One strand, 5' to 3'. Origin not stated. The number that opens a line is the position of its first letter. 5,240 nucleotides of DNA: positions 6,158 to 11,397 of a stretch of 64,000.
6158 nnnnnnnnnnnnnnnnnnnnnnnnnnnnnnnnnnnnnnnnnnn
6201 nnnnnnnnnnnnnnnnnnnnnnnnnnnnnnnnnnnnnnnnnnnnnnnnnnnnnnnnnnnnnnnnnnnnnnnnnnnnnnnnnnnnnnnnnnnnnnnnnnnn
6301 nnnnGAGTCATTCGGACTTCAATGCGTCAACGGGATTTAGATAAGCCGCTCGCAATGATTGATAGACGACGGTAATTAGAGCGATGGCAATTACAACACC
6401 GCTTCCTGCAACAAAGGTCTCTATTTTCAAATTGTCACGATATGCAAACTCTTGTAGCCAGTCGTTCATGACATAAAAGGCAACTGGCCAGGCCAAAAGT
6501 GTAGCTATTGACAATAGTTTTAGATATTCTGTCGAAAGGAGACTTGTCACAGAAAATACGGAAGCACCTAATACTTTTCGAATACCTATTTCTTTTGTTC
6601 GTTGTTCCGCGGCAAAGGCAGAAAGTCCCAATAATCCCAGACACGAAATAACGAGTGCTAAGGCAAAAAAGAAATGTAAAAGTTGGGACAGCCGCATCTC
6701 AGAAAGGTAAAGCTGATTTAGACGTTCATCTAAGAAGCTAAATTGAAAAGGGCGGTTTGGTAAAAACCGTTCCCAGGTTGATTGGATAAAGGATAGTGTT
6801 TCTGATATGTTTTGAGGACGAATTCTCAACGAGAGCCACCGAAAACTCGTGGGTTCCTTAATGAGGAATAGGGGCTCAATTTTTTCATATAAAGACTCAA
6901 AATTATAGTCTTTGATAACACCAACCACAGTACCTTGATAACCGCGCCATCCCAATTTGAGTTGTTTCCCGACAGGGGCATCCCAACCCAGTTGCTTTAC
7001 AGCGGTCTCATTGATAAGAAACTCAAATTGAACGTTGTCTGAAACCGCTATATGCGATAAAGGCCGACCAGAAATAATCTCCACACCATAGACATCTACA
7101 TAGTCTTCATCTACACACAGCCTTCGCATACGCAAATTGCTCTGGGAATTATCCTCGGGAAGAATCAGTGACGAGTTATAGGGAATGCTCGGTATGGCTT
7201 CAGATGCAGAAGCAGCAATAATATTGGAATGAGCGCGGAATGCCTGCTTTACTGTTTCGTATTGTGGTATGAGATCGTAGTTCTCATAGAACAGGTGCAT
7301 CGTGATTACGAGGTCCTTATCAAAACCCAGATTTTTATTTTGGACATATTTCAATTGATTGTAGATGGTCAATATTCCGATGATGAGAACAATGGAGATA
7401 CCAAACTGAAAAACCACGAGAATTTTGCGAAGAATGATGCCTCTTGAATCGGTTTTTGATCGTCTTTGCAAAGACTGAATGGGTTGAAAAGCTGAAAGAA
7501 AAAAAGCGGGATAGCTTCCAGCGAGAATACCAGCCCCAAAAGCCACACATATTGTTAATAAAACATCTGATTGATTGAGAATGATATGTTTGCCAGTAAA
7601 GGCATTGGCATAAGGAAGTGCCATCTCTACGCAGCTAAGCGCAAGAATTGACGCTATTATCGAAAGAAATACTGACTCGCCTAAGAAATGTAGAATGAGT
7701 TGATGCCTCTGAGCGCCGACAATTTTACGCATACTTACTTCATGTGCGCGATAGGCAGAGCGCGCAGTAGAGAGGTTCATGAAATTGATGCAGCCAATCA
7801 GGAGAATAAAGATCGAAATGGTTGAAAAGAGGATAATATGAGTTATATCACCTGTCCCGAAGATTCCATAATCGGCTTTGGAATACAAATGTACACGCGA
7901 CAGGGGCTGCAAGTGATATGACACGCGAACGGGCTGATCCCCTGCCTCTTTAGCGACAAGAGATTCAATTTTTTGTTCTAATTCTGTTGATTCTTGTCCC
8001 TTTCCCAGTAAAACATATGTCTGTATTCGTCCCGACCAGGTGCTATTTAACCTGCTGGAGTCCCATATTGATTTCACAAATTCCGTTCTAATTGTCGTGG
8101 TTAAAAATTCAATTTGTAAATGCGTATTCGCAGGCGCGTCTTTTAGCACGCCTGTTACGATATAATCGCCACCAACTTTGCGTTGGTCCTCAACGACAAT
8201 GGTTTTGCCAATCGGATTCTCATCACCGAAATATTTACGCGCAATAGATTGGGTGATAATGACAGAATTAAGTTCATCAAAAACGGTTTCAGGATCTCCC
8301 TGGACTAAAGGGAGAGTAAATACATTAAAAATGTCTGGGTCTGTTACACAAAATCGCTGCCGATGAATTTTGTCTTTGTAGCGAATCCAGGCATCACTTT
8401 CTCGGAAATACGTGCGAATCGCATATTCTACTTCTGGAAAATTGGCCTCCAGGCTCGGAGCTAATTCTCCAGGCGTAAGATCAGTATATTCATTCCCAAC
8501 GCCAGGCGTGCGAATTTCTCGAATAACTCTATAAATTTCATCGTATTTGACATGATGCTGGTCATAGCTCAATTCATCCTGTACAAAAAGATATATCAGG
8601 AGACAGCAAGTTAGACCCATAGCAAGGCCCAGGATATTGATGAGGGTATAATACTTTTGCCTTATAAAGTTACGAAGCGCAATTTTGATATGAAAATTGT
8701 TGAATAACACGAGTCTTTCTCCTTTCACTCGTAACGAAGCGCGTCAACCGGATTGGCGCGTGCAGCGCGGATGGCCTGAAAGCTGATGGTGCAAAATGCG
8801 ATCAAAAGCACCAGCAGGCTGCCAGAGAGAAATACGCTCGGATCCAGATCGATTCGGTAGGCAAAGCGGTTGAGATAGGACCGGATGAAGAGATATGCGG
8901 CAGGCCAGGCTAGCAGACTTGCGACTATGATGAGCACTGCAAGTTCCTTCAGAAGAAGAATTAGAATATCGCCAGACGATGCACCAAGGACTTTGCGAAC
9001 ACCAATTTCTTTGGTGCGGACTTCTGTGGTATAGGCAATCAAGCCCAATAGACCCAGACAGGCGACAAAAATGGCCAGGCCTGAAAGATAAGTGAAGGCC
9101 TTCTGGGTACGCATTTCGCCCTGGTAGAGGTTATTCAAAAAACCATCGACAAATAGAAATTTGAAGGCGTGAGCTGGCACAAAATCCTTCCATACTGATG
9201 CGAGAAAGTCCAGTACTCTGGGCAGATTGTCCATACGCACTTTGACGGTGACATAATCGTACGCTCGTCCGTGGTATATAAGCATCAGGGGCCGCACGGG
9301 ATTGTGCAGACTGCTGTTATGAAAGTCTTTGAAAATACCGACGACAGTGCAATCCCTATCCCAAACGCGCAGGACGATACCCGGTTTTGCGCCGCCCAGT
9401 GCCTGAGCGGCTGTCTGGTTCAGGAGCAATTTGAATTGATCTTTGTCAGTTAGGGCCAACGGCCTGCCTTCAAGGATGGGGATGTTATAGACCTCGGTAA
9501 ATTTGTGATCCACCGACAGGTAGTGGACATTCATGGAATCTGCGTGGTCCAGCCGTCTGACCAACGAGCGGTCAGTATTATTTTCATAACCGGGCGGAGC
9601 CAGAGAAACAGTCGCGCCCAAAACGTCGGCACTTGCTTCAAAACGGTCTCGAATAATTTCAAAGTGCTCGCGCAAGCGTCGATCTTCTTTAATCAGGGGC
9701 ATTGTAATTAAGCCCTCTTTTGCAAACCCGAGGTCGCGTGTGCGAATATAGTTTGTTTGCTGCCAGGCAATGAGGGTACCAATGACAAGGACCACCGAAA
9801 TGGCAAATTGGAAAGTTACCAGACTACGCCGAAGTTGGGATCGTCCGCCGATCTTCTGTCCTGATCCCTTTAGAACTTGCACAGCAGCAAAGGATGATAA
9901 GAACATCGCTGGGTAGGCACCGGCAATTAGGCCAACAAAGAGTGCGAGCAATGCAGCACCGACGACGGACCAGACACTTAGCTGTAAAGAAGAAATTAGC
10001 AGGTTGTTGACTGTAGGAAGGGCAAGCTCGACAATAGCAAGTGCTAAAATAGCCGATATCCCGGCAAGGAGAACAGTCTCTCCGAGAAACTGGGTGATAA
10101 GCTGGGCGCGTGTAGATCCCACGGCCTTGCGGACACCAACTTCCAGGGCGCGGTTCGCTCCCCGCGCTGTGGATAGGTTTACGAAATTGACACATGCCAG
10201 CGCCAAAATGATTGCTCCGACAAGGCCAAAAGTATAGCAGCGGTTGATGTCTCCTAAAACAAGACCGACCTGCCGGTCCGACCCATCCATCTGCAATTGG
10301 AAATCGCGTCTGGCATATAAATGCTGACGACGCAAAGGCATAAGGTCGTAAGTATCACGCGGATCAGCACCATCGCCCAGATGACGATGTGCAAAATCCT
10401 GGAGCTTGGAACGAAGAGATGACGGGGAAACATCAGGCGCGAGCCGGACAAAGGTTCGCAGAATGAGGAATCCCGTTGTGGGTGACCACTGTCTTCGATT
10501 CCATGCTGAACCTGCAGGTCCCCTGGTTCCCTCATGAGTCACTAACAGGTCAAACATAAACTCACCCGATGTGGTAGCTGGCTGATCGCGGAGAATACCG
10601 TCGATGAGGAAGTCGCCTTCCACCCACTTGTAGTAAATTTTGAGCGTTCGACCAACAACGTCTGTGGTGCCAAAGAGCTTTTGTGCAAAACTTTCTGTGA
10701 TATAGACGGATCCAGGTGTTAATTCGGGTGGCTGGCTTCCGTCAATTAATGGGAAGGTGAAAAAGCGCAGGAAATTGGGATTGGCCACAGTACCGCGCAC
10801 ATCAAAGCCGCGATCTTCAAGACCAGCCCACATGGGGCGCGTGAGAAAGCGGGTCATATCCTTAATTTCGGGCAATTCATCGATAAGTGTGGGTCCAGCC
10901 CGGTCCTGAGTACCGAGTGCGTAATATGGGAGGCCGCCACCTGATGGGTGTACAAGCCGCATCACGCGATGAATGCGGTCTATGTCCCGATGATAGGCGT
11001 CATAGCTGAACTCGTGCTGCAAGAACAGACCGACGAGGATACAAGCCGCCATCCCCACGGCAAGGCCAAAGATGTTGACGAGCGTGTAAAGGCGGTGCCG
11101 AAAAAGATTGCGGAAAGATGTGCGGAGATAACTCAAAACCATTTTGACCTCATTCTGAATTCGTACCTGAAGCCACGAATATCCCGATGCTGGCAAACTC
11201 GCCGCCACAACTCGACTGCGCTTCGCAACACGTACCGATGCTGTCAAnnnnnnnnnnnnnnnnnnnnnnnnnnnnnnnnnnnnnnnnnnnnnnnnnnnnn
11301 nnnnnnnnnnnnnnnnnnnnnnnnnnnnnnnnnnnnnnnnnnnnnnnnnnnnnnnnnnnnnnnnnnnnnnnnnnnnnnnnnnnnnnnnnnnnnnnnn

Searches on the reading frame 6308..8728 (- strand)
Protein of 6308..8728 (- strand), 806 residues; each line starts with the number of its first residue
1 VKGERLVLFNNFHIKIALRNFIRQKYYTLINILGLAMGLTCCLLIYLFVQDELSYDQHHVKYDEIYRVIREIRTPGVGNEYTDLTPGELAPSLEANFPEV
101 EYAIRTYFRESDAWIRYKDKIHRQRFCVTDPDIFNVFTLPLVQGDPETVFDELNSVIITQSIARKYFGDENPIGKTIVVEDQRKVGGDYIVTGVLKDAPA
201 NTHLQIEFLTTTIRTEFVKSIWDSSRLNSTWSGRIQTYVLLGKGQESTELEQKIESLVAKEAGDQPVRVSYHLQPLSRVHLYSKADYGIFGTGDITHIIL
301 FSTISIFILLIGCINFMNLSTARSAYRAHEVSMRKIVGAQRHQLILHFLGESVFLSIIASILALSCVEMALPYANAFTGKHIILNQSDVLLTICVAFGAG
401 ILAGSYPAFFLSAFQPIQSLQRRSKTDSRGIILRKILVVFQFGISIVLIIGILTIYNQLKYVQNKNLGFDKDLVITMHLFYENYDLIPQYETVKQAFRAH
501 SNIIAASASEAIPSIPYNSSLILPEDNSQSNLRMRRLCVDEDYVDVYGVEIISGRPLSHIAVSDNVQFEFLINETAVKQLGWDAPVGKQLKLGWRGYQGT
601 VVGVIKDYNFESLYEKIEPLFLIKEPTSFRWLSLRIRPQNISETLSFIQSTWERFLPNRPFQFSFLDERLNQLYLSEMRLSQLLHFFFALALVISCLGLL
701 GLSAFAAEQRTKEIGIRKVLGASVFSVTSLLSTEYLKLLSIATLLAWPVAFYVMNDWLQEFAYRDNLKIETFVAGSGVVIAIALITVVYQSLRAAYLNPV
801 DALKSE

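Call 106: search_solved_structures(query=window:6308-8728:-, max_evalue=0.001)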
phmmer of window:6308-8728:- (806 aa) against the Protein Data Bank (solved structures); distinct sequences matched with E-value up to 0.001: 5.
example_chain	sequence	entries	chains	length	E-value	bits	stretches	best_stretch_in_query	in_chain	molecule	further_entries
3is6_A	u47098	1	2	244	8.7e-08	34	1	85-252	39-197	putative permease protein, ABC transporter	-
5lil_A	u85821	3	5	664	2.3e-07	32.6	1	297-421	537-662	Macrolide export ATP-binding/permease protein MacB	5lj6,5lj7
5gko_A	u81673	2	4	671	5.6e-06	28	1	296-422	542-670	Macrolide export ATP-binding/permease protein MacB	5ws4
5xu1_M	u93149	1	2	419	2.7e-05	25.7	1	300-421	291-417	ABC transporter permeae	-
5nik_J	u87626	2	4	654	5.2e-05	24.8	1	300-423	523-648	Macrolide export ATP-binding/permease protein MacB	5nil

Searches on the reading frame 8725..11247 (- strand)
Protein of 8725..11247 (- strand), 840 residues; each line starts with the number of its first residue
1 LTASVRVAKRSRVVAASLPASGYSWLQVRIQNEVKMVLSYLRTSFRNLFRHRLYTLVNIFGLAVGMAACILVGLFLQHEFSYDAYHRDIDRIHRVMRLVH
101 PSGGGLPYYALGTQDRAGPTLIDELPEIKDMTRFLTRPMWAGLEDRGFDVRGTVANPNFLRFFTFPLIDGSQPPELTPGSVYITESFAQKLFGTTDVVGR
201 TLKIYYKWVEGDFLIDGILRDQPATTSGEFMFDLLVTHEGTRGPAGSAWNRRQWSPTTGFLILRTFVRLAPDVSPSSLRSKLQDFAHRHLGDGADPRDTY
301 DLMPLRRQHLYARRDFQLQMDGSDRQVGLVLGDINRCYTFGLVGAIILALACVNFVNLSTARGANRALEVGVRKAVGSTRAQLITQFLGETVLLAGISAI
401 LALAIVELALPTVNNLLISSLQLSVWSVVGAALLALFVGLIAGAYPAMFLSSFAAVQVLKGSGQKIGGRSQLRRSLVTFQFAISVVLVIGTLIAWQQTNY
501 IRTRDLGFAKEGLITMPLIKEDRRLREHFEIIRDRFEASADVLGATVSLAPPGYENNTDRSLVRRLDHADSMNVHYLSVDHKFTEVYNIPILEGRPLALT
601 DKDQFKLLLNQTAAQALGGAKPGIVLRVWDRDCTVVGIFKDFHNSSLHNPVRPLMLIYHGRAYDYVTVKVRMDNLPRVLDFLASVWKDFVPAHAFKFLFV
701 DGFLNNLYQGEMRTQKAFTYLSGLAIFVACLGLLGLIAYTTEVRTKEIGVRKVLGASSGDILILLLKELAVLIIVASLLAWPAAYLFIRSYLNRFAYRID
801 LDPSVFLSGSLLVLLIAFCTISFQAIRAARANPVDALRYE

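Call 107: search_solved_structures(query=window:8725-11247:-, max_evalue=0.001)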
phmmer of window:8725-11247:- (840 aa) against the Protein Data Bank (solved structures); distinct sequences matched with E-value up to 0.001: 4.
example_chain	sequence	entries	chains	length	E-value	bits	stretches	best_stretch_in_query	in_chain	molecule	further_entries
5lil_A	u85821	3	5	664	4.9e-07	31.7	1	577-838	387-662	Macrolide export ATP-binding/permease protein MacB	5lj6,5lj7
5xu1_M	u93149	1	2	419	1.8e-06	29.9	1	719-840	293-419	ABC transporter permeae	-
3is6_A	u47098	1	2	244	8.3e-06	27.6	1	117-290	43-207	putative permease protein, ABC transporter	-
5nik_J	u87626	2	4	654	2.3e-05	26.2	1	700-838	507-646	Macrolide export ATP-binding/permease protein MacB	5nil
